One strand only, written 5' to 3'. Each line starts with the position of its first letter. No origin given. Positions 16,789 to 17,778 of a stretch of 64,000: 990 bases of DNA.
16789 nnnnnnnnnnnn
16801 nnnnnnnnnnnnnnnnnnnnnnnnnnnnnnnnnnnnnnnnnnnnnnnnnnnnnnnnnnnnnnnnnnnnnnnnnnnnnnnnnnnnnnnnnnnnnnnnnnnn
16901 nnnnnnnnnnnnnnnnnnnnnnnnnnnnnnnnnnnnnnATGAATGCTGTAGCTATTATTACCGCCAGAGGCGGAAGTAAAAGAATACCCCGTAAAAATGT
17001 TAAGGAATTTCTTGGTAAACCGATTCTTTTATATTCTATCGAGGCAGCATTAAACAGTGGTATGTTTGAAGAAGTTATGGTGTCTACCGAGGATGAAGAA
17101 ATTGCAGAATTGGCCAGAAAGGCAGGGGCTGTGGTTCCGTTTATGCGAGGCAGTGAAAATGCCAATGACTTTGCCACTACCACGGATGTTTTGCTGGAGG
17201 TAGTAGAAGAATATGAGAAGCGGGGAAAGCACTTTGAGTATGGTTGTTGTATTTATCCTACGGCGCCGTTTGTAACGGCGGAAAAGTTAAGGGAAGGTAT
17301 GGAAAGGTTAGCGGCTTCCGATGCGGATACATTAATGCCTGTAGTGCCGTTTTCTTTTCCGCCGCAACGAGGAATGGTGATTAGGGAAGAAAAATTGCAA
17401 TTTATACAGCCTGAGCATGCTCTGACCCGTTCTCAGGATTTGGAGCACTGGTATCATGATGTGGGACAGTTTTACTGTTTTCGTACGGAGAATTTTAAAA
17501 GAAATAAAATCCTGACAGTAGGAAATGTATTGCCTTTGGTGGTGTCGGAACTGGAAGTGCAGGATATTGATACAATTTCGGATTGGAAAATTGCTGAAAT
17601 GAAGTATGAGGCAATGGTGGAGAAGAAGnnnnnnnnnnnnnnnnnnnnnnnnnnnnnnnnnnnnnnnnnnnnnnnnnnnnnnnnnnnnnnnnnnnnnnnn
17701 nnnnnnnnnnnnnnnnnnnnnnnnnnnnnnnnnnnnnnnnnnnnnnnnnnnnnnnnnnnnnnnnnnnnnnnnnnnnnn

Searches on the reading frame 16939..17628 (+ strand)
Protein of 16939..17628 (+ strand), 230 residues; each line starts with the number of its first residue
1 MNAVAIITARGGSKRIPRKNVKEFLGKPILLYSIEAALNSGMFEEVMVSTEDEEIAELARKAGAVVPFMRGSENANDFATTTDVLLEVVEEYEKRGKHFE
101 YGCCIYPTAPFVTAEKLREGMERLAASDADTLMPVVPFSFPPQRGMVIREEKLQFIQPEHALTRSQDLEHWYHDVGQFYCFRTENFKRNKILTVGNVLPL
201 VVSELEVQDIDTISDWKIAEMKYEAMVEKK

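Call 8: search_protein_families(library=pfam, proteins=[window:16939-17628:+], max_evalue=0.001)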
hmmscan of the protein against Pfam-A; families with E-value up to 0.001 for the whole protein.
window:16939-17628:+ (230 aa): 1 family
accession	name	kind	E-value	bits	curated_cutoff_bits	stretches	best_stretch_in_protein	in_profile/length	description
PF02348.25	CTP_transf_3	-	2.2e-25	90.2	22.6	1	4-174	1-147/217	Cytidylyltransferase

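Call 75: search_protein_families(library=ncbifam, proteins=[window:16939-17628:+], max_evalue=0.00001)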
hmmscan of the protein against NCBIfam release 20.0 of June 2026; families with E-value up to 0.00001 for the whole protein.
window:16939-17628:+ (230 aa): 6 families
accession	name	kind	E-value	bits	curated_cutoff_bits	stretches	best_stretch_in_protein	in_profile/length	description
TIGR03584.1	PseF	equivalog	2.5e-88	295.5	205.7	1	4-224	1-221/222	pseudaminic acid cytidylyltransferase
NF003952.0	PRK05450.1-5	subfamily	2.4e-12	46.5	193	1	1-123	1-115/250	3-deoxy-manno-octulosonate cytidylyltransferase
NF009905.0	PRK13368.1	subfamily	2.1e-11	43.6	255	1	1-92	1-87/243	3-deoxy-manno-octulosonate cytidylyltransferase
TIGR00466.1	kdsB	equivalog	1e-09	38.2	155.2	1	1-126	1-118/241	3-deoxy-manno-octulosonate cytidylyltransferase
NF003950.0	PRK05450.1-3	subfamily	1.4e-09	37.7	234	1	1-76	1-75/248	3-deoxy-manno-octulosonate cytidylyltransferase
NF003948.0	PRK05450.1-1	equivalog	4.4e-08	32.6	281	1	2-137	5-133/248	3-deoxy-manno-octulosonate cytidylyltransferase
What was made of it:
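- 16939..17631 (+): PseF, CMP-pseudaminic acid synthetase. NCBIfam TIGR03584, 295.5 bits against a cut-off of 205.7 (call 75).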
